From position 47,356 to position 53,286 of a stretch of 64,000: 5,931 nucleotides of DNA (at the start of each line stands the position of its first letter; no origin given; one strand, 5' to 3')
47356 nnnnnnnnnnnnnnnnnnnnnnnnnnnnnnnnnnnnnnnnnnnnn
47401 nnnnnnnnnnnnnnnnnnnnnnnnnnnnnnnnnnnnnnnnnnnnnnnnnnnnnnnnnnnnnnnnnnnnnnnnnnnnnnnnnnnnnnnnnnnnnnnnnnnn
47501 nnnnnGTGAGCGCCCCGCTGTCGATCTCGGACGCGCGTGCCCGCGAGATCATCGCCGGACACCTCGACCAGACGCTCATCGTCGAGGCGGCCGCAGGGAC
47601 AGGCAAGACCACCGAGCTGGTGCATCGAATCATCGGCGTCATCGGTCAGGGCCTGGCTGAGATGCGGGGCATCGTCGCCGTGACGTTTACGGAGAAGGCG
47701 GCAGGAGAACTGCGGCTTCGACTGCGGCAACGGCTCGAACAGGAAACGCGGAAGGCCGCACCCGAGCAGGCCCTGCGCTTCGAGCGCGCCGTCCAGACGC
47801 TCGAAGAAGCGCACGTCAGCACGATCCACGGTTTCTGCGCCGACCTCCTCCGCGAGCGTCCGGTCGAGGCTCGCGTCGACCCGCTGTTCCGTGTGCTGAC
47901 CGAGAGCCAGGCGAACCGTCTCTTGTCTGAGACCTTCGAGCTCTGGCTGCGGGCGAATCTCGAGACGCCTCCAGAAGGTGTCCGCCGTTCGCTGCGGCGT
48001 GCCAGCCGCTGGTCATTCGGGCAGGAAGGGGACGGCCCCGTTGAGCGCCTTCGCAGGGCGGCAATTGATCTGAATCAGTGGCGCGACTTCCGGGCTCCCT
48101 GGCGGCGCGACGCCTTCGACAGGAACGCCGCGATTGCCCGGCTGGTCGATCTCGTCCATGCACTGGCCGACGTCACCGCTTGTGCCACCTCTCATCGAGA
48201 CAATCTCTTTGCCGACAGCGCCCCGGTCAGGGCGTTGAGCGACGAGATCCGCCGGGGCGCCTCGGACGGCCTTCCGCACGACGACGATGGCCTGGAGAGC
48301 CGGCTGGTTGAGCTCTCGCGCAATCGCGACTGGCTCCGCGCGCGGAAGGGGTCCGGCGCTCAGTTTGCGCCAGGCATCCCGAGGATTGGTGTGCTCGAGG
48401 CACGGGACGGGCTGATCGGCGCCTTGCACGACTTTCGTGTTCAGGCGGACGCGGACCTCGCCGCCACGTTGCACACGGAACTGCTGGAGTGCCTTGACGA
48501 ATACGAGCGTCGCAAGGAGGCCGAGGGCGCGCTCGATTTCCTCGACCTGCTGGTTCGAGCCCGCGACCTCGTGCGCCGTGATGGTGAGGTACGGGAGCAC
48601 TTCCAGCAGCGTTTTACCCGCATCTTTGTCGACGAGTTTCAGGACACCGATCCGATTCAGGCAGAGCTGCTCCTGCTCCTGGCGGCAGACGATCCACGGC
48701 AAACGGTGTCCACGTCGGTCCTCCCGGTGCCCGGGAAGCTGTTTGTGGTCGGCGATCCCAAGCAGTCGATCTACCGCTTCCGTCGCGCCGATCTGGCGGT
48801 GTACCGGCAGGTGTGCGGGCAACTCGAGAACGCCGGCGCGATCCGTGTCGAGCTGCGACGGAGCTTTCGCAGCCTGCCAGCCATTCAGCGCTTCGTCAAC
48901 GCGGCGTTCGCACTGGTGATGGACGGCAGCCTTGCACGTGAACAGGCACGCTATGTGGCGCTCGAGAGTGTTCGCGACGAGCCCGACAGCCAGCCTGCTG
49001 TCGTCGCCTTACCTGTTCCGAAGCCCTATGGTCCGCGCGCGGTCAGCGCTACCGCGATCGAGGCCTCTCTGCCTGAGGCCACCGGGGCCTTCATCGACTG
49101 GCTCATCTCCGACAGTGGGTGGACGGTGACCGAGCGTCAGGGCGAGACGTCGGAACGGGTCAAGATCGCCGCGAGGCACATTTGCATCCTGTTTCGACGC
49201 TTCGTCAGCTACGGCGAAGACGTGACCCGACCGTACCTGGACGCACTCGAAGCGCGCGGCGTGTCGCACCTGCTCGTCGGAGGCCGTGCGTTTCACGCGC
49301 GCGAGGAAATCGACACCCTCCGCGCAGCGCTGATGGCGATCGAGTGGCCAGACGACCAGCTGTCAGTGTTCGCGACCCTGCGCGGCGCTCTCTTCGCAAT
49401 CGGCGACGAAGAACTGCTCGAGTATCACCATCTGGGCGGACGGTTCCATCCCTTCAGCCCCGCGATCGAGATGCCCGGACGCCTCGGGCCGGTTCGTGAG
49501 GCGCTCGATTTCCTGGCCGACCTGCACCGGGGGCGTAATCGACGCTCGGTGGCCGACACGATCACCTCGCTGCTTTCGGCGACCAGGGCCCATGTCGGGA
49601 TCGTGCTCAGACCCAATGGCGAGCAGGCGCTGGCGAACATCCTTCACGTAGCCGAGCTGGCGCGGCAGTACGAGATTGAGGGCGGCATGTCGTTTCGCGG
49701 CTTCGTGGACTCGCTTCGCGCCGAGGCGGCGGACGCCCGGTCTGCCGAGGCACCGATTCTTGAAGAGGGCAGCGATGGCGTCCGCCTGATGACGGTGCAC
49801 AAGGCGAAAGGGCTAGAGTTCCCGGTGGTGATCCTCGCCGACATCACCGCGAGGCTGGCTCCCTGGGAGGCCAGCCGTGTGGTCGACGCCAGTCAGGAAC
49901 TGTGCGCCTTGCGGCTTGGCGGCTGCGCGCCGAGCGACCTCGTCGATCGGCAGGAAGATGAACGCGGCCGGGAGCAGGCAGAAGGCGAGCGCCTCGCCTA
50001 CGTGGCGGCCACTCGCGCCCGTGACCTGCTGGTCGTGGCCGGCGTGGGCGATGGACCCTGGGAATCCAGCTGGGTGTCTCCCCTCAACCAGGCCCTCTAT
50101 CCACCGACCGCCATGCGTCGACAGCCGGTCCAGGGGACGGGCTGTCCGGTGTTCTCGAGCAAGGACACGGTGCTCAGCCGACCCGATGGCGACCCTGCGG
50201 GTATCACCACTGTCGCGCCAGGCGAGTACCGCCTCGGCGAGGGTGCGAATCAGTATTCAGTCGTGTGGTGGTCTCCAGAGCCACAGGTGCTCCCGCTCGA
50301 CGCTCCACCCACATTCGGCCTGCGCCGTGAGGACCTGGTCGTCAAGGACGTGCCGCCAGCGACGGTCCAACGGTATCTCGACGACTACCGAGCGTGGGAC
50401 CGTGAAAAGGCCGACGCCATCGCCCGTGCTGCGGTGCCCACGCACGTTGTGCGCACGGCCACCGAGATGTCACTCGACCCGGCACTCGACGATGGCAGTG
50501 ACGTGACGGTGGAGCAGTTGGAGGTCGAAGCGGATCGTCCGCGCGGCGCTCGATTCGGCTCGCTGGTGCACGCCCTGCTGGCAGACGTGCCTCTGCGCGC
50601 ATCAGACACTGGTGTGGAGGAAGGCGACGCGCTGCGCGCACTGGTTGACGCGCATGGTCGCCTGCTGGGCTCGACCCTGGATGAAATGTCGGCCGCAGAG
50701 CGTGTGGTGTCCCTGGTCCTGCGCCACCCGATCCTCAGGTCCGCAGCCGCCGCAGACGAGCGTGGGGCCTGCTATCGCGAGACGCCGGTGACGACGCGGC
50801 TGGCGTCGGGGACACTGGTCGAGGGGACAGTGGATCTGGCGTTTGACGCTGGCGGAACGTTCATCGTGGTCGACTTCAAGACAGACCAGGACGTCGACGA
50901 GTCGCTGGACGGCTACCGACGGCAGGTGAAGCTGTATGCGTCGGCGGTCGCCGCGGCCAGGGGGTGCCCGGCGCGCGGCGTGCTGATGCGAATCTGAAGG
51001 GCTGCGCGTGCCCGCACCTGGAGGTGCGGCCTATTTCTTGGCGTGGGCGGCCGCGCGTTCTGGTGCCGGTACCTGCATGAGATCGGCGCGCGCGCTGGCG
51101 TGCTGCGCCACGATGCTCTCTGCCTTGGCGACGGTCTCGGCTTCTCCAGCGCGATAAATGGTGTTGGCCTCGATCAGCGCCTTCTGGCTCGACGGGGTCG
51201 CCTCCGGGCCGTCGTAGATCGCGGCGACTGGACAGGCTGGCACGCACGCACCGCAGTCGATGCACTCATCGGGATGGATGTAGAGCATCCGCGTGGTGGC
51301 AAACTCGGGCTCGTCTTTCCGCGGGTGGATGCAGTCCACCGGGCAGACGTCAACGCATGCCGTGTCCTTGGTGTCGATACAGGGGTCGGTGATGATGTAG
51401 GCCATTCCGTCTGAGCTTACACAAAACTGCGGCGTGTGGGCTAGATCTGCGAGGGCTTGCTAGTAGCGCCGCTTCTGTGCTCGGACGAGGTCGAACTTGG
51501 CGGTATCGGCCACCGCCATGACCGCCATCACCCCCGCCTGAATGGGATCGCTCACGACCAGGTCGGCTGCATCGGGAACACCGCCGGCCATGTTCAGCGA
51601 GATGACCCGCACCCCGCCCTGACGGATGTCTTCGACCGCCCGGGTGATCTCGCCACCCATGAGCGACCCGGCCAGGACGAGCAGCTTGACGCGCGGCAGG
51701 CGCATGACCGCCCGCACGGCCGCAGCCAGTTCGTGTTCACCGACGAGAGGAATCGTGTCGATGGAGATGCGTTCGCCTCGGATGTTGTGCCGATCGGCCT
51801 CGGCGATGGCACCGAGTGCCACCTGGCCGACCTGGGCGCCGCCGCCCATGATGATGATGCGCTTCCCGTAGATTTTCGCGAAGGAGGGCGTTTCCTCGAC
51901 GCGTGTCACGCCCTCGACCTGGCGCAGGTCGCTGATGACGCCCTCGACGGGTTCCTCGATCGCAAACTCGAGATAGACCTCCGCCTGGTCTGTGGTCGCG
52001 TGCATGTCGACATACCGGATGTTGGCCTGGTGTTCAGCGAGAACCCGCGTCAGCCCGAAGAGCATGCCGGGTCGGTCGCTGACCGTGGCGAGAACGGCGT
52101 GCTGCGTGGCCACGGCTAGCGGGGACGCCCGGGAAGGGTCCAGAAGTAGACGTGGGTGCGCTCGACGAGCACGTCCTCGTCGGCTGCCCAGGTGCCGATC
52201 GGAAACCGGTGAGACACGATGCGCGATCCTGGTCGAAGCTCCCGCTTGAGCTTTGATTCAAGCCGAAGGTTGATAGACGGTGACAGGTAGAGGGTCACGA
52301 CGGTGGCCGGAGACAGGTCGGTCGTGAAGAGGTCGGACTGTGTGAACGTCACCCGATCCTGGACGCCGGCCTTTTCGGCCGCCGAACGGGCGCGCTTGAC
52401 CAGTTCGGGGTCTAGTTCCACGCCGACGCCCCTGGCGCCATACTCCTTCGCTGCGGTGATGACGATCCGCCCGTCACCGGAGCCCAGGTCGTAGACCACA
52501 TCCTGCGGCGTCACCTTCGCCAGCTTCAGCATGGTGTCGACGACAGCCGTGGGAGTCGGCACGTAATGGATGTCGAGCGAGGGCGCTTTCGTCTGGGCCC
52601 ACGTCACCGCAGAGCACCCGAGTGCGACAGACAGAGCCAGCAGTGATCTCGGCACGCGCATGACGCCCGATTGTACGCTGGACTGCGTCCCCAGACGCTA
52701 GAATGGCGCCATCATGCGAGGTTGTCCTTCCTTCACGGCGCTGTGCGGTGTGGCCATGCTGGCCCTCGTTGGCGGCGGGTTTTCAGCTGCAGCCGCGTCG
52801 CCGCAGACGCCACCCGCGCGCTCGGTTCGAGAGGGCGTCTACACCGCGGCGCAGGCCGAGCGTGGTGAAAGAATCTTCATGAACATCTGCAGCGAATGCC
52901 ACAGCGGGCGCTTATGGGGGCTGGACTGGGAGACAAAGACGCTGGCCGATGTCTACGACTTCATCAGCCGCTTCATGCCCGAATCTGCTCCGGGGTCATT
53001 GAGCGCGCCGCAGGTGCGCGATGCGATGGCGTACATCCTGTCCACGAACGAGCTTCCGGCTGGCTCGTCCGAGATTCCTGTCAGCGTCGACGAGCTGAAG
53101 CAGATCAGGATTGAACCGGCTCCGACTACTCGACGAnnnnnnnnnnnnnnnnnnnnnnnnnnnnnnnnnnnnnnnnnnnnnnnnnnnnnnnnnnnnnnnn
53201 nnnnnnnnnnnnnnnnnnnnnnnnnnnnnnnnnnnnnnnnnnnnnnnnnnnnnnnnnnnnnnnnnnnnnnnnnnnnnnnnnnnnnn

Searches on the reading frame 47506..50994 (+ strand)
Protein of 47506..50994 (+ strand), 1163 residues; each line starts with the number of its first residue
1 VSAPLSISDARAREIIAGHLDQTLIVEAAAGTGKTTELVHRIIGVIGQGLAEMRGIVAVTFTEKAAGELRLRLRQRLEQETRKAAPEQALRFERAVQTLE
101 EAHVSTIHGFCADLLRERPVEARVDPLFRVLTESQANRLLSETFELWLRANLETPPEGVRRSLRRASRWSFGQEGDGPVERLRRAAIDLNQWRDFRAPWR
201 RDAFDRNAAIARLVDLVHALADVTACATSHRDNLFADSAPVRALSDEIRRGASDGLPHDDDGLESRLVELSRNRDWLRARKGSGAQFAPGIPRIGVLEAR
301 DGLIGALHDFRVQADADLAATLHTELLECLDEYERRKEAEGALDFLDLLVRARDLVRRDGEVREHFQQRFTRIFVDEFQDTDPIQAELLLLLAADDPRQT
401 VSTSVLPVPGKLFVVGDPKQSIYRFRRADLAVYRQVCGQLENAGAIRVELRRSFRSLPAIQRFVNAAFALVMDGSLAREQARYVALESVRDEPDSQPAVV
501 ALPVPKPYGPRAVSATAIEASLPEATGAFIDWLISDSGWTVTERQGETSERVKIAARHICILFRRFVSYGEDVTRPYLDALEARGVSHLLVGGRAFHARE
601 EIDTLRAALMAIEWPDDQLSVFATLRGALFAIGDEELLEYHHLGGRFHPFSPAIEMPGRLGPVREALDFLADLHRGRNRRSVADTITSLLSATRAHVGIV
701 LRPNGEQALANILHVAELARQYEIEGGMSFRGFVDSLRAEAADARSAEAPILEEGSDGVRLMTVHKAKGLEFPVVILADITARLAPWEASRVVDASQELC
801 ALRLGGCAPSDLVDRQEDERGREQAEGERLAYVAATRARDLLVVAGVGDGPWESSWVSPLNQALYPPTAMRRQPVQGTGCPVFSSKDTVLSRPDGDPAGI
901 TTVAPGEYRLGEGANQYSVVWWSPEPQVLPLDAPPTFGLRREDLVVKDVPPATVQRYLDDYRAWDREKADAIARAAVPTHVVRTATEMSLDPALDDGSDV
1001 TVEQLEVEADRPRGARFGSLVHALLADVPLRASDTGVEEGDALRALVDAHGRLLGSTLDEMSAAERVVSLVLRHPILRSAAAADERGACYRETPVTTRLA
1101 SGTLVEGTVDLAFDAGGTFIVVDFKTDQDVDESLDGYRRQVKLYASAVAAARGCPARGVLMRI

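Call 22: search_protein_families(library=pfam, proteins=[window:47506-50994:+], max_evalue=0.00001)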
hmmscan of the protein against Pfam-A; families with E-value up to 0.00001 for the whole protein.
window:47506-50994:+ (1163 aa): 5 families
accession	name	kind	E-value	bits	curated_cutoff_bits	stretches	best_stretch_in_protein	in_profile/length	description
PF00580.27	UvrD-helicase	-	3.3e-55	188.1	23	1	17-435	9-265/271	UvrD/REP helicase N-terminal domain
PF13361.12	UvrD_C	-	2.3e-18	67.2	25.6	1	754-845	284-346/350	UvrD-like helicase C-terminal domain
PF13245.12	AAA_19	-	2.7e-13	50.7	25.1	1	21-426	11-134/134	AAA domain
PF13538.12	UvrD_C_2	-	1.2e-09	38.3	27.4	0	759-782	2-25/52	UvrD-like helicase C-terminal domain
PF12705.13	PDDEXK_1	-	6.5e-09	36.5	22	1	1012-1152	32-175/247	PD-(D/E)XK nuclease superfamily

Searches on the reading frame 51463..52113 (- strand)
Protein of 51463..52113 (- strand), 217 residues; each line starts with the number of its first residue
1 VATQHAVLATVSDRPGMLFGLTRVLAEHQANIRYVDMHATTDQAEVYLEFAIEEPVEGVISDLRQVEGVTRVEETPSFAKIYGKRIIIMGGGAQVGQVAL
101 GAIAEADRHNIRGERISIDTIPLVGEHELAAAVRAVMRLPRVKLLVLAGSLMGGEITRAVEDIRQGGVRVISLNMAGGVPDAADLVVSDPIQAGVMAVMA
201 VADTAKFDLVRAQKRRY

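Call 22: search_protein_families(library=pfam, proteins=[window:51463-52113:-], max_evalue=0.00001)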
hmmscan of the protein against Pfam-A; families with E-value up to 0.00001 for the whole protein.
window:51463-52113:- (217 aa): 4 families
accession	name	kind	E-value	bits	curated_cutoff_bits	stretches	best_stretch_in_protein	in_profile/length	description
PF18462.6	DUF5612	-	3.1e-69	231.8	25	1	77-215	3-142/143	Domain of unknown function (DUF5612)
PF01842.31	ACT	-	3.3e-09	36.8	27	1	7-67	3-65/66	ACT domain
PF13291.12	ACT_4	-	1.2e-07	32.8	27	1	10-73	12-79/80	ACT domain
PF22629.2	ACT_AHAS_ss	-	6.3e-06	26.7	27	0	10-70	4-66/67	AHAS small subunit-like ACT domain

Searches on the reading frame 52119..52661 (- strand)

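Call 22: search_protein_families(library=pfam, proteins=[window:52119-52661:-], max_evalue=0.00001)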
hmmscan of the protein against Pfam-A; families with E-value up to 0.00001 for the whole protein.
window:52119-52661:- (181 aa): 5 families
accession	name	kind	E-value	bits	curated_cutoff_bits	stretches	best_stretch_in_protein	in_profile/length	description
PF13847.12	Methyltransf_31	-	9.6e-10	38.8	27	1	54-116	5-70/145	Methyltransferase domain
PF13649.12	Methyltransf_25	-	2.6e-09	38.1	27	1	56-123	1-67/97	Methyltransferase domain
PF08123.19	DOT1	-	8.2e-08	32.5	23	1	39-94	29-85/205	Histone methylation protein DOT1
PF02353.26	CMAS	-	7.2e-07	29.2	27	1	41-110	51-120/273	Mycolic acid cyclopropane synthetase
PF08241.18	Methyltransf_11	-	7.4e-06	27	21.2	0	58-120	2-60/95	Methyltransferase domain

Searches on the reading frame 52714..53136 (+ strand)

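Call 4: search_protein_families(library=pfam, proteins=[window:52714-53136:+], max_evalue=0.01)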
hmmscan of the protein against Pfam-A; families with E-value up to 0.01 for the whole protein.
window:52714-53136:+ (141 aa): 3 families
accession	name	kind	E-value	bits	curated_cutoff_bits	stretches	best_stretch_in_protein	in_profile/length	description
PF13442.11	Cytochrome_CBB3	-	2.2e-07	31.5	27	1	46-108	1-68/68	Cytochrome C oxidase, cbb3-type, subunit III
PF00034.26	Cytochrom_C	-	0.004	18.9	21.3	0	48-65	1-18/90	Cytochrome c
PF14495.11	Cytochrom_C550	-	0.0063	16.6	27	0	39-65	17-43/136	Cytochrome c-550 domain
